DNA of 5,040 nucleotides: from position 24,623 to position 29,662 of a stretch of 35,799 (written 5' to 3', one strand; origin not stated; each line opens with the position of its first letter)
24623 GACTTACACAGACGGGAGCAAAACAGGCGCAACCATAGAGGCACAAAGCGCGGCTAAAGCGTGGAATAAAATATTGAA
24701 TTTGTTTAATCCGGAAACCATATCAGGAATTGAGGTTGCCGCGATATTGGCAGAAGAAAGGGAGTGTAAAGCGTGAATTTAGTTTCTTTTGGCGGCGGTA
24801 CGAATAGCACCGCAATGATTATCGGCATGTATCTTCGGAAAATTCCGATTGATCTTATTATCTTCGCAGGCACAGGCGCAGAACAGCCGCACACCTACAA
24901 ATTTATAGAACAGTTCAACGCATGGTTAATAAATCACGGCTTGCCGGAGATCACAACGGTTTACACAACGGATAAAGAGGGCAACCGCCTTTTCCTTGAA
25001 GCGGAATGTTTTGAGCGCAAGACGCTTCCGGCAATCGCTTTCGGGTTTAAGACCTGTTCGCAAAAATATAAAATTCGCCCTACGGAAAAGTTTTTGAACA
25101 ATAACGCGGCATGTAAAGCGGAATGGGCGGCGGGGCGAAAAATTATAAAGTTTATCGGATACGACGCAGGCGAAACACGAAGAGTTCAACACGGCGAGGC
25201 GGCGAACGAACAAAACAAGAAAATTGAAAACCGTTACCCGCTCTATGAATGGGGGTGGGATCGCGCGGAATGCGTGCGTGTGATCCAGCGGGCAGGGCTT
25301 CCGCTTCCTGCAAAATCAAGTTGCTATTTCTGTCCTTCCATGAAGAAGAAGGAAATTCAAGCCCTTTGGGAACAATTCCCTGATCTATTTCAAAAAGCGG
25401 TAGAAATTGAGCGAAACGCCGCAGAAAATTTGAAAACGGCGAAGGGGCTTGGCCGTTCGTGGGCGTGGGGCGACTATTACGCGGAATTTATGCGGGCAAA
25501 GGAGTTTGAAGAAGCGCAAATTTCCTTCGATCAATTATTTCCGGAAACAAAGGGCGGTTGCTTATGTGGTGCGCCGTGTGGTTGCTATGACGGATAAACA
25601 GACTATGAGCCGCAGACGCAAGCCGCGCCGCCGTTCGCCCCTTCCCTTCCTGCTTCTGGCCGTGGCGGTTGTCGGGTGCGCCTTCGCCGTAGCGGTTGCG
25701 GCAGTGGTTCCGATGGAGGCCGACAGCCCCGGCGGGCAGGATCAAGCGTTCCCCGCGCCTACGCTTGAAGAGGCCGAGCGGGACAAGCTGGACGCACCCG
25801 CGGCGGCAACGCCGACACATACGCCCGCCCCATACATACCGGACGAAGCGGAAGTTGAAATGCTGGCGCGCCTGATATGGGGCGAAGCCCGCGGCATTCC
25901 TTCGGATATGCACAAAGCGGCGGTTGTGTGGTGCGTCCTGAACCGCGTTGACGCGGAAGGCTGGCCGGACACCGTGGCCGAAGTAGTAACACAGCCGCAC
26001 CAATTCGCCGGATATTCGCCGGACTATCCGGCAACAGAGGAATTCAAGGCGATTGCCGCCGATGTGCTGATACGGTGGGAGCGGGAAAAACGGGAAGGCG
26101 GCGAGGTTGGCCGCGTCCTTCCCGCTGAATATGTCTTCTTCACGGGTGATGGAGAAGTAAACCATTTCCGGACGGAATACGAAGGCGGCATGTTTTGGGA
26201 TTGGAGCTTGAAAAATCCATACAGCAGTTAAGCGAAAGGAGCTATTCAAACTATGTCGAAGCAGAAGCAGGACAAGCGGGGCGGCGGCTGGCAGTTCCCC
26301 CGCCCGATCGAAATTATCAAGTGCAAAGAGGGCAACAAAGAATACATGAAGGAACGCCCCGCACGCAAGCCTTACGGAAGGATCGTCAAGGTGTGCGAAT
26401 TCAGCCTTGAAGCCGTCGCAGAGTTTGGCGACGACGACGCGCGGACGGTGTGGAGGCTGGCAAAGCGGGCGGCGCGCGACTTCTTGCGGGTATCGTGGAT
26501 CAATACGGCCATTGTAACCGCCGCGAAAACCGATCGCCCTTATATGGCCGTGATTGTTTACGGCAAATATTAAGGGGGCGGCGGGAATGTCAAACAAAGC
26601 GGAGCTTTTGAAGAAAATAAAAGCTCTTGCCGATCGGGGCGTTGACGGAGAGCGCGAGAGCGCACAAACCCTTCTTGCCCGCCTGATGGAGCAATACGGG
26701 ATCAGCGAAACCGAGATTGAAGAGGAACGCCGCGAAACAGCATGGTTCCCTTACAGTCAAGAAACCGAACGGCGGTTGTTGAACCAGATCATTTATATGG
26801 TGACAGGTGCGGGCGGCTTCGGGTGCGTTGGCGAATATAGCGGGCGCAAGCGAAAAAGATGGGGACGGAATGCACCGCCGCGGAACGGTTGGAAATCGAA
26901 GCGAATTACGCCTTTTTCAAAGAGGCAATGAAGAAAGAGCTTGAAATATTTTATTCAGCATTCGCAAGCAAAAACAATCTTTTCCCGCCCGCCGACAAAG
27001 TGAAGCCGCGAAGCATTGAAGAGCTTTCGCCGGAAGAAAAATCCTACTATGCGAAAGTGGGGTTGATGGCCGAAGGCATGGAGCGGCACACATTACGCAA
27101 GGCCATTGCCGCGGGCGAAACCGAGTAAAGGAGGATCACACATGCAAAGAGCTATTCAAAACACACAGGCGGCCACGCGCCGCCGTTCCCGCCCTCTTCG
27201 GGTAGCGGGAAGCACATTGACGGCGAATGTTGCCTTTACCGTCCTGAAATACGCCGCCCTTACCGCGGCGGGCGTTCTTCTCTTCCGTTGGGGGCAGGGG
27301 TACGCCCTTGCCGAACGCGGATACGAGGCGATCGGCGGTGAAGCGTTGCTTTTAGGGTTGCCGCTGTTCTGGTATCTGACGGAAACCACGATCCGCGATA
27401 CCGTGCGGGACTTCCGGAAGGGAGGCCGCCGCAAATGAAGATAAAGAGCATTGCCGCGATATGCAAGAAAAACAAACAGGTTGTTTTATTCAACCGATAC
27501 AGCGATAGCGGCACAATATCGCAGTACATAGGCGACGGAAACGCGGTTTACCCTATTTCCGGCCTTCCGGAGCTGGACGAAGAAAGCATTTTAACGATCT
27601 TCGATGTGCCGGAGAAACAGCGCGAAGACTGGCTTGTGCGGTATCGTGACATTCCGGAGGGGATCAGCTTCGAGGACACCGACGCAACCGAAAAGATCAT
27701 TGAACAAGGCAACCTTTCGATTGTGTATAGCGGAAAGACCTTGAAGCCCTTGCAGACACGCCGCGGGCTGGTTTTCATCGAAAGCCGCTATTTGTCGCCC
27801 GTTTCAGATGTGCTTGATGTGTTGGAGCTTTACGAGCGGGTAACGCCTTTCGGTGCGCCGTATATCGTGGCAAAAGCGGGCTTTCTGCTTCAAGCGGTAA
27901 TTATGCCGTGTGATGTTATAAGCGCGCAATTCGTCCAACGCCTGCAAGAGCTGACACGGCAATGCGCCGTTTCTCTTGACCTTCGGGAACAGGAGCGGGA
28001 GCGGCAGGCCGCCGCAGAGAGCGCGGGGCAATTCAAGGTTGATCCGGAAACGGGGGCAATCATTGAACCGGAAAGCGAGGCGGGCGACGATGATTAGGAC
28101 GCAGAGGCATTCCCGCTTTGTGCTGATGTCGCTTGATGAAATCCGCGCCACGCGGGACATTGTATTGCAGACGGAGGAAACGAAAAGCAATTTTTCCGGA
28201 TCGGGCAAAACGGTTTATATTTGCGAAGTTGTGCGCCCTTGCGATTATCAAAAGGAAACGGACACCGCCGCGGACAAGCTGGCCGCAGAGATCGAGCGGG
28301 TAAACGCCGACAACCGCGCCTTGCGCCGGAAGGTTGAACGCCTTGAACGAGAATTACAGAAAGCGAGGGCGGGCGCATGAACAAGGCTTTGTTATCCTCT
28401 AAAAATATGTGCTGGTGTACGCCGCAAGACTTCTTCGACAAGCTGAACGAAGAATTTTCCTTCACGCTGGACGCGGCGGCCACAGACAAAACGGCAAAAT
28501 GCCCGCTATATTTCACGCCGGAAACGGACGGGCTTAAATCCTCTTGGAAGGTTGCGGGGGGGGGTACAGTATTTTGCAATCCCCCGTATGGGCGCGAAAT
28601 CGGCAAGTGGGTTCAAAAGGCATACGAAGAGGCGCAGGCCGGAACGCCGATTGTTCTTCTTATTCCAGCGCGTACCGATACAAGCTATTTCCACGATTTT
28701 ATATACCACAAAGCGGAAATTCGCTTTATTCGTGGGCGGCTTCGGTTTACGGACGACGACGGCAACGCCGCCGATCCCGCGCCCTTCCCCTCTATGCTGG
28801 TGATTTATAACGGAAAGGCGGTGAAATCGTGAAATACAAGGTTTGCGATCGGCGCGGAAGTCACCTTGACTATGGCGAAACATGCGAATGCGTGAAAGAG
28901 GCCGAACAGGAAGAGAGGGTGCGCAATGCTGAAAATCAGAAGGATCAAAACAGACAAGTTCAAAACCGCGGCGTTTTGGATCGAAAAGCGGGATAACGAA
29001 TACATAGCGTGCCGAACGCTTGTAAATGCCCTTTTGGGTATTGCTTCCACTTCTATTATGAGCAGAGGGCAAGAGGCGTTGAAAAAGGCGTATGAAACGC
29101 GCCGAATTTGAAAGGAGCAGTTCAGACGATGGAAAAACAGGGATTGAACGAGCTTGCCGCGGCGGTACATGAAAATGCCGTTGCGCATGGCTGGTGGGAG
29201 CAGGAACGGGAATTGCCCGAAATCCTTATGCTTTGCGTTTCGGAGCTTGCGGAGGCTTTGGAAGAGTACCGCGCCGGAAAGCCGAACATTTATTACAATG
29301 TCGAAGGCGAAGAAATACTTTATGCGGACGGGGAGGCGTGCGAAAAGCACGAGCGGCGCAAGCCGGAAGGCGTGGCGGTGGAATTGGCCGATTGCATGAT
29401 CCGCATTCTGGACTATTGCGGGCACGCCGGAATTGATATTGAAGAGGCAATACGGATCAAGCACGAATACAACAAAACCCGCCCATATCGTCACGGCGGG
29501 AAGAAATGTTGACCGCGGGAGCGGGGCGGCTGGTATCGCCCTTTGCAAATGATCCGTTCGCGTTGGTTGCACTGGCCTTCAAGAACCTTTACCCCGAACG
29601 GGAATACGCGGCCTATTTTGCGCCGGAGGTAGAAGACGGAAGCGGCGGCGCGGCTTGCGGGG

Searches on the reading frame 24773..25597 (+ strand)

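Call 66: search_protein_families(library=phrogs, proteins=[window:24773-25597:+], max_evalue=0.001)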
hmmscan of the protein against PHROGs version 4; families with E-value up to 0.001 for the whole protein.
window:24773-25597:+ (274 aa): 3 families
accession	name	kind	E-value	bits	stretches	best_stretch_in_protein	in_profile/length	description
phrog_424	-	moron, auxiliary metabolic gene and host takeover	8e-34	118.4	1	2-241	163-381/460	phosphoadenosine phosphosulfate reductase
phrog_15238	-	unknown function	4.6e-07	30.9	1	2-52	14-64/215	-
phrog_28782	-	unknown function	0.00012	23.3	1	149-219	25-100/154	-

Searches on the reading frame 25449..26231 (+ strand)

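Call 66: search_protein_families(library=phrogs, proteins=[window:25449-26231:+], max_evalue=0.001)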
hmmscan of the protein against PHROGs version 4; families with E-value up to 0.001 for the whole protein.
window:25449-26231:+ (260 aa): 5 families
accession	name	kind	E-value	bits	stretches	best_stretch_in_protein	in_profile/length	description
phrog_30550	-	unknown function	1.8e-58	198.8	1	62-259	9-214/220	-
phrog_17417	-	unknown function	3e-08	34.7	1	132-187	79-133/192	-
phrog_14642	-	lysis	3.7e-07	30.8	1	133-188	100-154/215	endolysin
phrog_38339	-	unknown function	5.1e-07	30.9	1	118-189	53-126/193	-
phrog_938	-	lysis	8.3e-07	27.4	1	130-196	47-111/2185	endolysin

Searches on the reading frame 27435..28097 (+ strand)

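Call 66: search_protein_families(library=phrogs, proteins=[window:27435-28097:+], max_evalue=0.001)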
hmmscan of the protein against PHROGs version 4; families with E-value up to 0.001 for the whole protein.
window:27435-28097:+ (220 aa): 1 family
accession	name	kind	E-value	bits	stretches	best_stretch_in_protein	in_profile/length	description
phrog_24518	-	unknown function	1.2e-33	117.5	1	1-181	1-188/211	-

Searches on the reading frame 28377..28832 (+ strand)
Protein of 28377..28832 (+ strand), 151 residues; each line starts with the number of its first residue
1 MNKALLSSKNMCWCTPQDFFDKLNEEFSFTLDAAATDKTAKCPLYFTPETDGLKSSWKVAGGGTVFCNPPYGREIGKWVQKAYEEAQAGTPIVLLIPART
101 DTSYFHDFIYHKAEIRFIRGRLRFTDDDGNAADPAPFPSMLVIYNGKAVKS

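Call 66: search_protein_families(library=phrogs, proteins=[window:28377-28832:+], max_evalue=0.001)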
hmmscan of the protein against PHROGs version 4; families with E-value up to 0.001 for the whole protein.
window:28377-28832:+ (151 aa): 4 families
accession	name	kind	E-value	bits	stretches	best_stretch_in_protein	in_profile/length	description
phrog_111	-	other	5.3e-57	195.1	1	6-146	60-203/345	DNA methyltransferase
phrog_22740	-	unknown function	1.7e-27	96.8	1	2-83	3-83/99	-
phrog_6083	-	DNA, RNA and nucleotide metabolism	6.6e-21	75.3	1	87-147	2-68/94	DNA methylase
phrog_33262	-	moron, auxiliary metabolic gene and host takeover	3.4e-06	26.8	1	12-124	306-429/495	phosphoadenosine phosphosulfate reductase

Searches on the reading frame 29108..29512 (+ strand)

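Call 6: search_protein_families(library=pfam, proteins=[window:29108-29512:+], max_evalue=0.01)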
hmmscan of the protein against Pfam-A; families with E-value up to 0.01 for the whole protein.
window:29108-29512:+ (134 aa): 0 families

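Call 66: search_protein_families(library=phrogs, proteins=[window:29108-29512:+], max_evalue=0.001)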
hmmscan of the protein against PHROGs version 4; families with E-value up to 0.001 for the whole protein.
window:29108-29512:+ (134 aa): 4 families
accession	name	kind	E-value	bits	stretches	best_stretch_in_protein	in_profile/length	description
phrog_3301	-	other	3e-39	135.7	1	8-132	45-167/169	pyrophosphatase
phrog_9236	-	other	3.6e-27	96.4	2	10-112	3-108/191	pyrophosphatase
phrog_5658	-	other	4.9e-21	76.5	1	11-126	302-406/421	pyrophosphatase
phrog_6945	-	unknown function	9.7e-07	29.5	1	84-126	215-255/270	-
